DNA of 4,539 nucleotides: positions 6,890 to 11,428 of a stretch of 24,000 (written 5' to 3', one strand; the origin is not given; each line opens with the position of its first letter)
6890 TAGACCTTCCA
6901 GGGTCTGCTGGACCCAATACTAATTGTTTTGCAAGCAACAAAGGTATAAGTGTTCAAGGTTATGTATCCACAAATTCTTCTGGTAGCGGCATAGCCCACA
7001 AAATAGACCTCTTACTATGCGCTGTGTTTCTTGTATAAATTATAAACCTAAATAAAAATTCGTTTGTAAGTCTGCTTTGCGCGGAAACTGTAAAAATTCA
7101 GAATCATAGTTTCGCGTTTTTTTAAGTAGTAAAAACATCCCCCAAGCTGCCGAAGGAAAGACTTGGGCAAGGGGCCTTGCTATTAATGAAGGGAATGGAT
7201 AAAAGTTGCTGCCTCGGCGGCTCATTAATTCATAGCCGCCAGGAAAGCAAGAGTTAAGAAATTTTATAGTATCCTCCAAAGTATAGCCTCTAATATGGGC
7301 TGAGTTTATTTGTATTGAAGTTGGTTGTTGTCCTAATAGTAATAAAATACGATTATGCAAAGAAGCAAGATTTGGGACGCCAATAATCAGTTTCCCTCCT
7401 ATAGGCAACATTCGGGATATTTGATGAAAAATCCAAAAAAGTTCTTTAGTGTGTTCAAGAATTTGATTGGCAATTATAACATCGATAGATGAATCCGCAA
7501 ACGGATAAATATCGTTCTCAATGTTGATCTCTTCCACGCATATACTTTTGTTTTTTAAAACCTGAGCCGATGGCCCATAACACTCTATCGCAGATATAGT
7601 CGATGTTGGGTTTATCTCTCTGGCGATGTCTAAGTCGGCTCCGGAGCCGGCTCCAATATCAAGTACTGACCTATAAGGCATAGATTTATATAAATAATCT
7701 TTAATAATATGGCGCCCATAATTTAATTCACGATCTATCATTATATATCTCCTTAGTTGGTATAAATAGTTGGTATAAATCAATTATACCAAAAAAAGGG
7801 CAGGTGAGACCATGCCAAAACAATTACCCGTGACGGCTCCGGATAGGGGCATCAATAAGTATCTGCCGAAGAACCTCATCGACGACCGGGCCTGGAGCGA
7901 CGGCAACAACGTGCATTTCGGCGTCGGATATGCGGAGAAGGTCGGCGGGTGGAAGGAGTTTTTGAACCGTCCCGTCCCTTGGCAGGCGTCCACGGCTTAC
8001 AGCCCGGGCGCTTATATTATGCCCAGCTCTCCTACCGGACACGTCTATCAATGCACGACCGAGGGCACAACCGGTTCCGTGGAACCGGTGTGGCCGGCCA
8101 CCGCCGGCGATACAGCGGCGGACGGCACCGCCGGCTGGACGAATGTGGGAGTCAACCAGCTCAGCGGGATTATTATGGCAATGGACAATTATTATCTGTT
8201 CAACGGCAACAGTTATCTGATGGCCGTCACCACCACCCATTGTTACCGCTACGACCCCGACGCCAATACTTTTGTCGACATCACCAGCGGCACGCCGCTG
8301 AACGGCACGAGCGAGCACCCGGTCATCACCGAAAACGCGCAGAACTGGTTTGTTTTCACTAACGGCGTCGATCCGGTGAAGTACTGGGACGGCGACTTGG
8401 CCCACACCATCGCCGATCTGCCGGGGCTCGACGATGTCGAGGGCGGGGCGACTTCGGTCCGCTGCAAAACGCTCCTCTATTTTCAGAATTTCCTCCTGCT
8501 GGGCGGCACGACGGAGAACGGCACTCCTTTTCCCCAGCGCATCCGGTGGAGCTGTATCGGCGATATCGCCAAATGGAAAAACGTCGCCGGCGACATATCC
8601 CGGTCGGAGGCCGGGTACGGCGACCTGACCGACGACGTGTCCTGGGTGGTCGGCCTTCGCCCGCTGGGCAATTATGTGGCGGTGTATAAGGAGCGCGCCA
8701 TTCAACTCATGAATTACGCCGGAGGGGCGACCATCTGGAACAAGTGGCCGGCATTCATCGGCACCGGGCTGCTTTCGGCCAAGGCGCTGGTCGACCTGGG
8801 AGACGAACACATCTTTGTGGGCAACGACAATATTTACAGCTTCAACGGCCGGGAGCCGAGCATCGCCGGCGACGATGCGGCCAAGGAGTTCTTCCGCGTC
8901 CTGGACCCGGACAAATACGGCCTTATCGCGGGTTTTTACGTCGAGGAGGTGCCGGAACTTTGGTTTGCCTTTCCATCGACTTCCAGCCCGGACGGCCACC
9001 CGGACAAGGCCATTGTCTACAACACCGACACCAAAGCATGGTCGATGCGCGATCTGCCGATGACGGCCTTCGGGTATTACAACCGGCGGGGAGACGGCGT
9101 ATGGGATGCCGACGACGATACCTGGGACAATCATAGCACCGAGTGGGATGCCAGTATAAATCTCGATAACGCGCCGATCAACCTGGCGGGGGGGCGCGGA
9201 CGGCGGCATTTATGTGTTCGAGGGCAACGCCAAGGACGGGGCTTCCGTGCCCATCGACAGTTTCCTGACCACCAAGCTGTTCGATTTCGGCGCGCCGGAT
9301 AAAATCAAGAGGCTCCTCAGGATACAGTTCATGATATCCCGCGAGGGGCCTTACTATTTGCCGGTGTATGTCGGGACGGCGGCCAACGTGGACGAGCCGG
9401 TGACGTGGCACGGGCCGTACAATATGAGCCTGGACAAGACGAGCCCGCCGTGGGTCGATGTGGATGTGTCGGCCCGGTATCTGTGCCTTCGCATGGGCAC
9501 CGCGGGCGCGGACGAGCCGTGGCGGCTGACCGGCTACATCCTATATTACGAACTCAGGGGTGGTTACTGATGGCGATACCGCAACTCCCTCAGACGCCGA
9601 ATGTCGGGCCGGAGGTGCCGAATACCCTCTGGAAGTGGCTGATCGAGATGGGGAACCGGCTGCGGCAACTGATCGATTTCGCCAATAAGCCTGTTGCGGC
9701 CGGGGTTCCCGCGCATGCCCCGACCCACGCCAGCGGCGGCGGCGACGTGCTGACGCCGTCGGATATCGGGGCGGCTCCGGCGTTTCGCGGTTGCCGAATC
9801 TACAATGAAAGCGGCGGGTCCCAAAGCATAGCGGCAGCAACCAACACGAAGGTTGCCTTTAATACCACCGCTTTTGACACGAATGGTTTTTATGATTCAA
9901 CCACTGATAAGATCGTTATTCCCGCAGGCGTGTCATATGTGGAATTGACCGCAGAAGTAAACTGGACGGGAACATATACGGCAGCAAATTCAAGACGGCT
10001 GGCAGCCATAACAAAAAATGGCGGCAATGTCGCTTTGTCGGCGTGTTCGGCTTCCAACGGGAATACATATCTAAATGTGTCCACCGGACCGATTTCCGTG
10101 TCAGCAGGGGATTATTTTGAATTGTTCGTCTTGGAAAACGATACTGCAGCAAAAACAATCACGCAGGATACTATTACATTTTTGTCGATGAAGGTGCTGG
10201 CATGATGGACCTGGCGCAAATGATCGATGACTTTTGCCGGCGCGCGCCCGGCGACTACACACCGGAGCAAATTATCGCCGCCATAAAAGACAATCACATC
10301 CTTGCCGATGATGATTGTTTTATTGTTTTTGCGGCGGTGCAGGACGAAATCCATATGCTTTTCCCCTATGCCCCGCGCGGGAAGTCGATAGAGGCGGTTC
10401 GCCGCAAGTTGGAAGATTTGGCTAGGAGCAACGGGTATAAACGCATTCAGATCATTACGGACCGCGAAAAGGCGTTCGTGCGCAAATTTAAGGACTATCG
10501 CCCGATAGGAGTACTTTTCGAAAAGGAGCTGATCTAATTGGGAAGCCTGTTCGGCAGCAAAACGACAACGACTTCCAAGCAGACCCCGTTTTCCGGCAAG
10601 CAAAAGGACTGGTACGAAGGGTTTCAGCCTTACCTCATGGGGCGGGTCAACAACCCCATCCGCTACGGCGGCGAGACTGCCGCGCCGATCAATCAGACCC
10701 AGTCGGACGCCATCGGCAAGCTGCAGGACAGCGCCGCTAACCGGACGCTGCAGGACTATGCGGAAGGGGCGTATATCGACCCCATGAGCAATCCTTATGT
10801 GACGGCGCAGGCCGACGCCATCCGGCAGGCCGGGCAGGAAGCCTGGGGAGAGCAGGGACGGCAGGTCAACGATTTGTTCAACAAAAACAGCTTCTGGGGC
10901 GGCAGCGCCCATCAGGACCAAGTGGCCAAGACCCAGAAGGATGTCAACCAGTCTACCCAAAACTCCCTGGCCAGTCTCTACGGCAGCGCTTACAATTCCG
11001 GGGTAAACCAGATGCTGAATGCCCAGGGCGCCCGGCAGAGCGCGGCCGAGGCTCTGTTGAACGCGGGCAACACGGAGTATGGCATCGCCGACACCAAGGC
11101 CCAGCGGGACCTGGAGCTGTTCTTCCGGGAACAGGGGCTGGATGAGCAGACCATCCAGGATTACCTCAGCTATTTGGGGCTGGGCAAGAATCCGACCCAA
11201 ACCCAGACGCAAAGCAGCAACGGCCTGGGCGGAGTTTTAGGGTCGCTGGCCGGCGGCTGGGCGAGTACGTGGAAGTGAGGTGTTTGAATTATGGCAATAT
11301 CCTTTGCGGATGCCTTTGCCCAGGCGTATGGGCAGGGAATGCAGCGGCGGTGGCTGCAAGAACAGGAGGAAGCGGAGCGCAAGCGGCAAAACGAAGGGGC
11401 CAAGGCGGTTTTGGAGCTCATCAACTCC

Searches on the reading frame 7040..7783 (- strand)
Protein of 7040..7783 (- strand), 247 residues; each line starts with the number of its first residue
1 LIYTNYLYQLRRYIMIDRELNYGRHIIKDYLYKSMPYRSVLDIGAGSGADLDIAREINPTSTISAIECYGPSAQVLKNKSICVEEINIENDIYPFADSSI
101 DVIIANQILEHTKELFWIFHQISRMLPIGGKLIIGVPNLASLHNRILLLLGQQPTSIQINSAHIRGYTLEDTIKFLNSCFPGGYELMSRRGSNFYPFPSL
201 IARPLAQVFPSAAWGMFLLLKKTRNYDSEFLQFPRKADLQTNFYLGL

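Call 24: search_protein_families(library=pfam, proteins=[window:7040-7783:-], max_evalue=0.01)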
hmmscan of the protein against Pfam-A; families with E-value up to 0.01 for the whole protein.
window:7040-7783:- (247 aa): 6 families
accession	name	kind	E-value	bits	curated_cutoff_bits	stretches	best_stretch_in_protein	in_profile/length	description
PF13489.12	Methyltransf_23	-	6e-09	36.3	27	1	38-149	24-130/164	Methyltransferase domain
PF08241.18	Methyltransf_11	-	1.4e-08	35.7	21.2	1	41-134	1-95/95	Methyltransferase domain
PF07021.18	MetW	-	2.2e-08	34.4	21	1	39-156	16-130/193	Methionine biosynthesis protein MetW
PF13847.12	Methyltransf_31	-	2.9e-07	30.7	27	1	39-139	6-115/145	Methyltransferase domain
PF08242.18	Methyltransf_12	-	7.9e-07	30.2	30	1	41-132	1-98/98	Methyltransferase domain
PF13649.12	Methyltransf_25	-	6.6e-05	24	27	1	40-130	1-97/97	Methyltransferase domain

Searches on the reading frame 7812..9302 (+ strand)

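Call 3: search_protein_families(library=pfam, proteins=[window:7812-9302:+], max_evalue=0.1)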
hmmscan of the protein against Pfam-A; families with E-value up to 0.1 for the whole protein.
window:7812-9302:+ (496 aa): 0 families

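Call 4: search_protein_families(library=phrogs, proteins=[window:7812-9302:+], max_evalue=0.01)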
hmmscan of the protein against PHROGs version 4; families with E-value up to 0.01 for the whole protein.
window:7812-9302:+ (496 aa): 2 families
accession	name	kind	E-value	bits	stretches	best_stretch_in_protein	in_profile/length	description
phrog_3287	-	head and packaging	3.5e-57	195.4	2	108-448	46-391/524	virion structural protein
phrog_20658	-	head and packaging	1.7e-10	41.9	1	56-129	80-156/211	head decoration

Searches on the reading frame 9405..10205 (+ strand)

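Call 3: search_protein_families(library=pfam, proteins=[window:9405-10205:+], max_evalue=0.1)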
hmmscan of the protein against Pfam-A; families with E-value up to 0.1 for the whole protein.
window:9405-10205:+ (266 aa): 0 families

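Call 4: search_protein_families(library=phrogs, proteins=[window:9405-10205:+], max_evalue=0.01)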
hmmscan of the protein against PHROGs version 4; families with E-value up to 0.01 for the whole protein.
window:9405-10205:+ (266 aa): 4 families
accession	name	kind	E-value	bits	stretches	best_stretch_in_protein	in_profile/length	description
phrog_11660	-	tail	2.2e-12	46.5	1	138-252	998-1117/1412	tail protein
phrog_13989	-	head and packaging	6.5e-10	39.2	1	122-260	454-590/597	virion structural protein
phrog_15750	-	unknown function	0.00034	21.8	1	136-256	38-157/168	-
phrog_2824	-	head and packaging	0.00042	19.4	1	103-154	463-513/1151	virion structural protein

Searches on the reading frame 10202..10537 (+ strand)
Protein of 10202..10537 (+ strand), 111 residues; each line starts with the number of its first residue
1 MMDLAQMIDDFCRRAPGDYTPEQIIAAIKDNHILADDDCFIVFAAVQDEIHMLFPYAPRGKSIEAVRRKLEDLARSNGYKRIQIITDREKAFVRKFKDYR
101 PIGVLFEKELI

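Call 3: search_protein_families(library=pfam, proteins=[window:10202-10537:+], max_evalue=0.1)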
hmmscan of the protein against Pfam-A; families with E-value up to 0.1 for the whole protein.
window:10202-10537:+ (111 aa): 1 family
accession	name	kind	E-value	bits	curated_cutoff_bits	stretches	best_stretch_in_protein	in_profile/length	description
PF08369.16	PCP_red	-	0.037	14.5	32.5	1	64-83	18-37/45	Proto-chlorophyllide reductase 57 kD subunit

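Call 4: search_protein_families(library=phrogs, proteins=[window:10202-10537:+], max_evalue=0.01)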
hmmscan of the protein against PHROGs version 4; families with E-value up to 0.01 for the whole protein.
window:10202-10537:+ (111 aa): 0 families

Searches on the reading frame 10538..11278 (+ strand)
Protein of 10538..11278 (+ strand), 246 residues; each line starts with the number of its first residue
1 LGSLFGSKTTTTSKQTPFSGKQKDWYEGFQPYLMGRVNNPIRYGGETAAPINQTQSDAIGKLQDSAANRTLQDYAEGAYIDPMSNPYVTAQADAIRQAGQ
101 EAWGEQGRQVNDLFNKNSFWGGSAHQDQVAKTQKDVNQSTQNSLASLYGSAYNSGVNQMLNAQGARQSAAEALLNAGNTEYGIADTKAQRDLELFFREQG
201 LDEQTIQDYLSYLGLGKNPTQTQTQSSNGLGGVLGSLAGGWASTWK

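Call 3: search_protein_families(library=pfam, proteins=[window:10538-11278:+], max_evalue=0.1)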
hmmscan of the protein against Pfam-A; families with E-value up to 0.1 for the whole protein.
window:10538-11278:+ (246 aa): 0 families

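Call 4: search_protein_families(library=phrogs, proteins=[window:10538-11278:+], max_evalue=0.01)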
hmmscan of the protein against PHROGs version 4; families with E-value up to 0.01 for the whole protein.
window:10538-11278:+ (246 aa): 0 families

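Call 93: find_encoding_contigs(protein=window:10538-11278:+, flank=10000, max_places=10)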
Protein window:10538-11278:+ (246 aa): 3 contigs read that carry it; 2 places shown.
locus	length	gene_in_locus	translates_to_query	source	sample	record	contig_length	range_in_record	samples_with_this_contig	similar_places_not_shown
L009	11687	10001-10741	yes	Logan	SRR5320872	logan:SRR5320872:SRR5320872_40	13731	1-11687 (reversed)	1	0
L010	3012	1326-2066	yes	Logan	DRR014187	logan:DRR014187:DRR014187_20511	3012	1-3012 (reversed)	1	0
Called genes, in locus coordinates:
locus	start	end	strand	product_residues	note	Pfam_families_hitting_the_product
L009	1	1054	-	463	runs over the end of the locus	PF01494:FAD_binding_3 (faint), PF03486:HI0933_like (faint), PF07992:Pyr_redox_2 (faint), PF21688:FAD-depend_C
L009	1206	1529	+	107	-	-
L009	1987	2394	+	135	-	-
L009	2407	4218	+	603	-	PF16510:P22_portal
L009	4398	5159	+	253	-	PF00877:NLPC_P60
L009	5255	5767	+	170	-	-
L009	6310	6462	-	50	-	-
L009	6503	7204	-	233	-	PF13489:Methyltransf_23, PF07021:MetW, PF13847:Methyltransf_31 (weak), PF08241:Methyltransf_11, PF08242:Methyltransf_12 (weak)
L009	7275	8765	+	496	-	-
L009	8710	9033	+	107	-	-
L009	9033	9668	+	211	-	-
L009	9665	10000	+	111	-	-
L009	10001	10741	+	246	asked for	-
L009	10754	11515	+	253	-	-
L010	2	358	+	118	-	?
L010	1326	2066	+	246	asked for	-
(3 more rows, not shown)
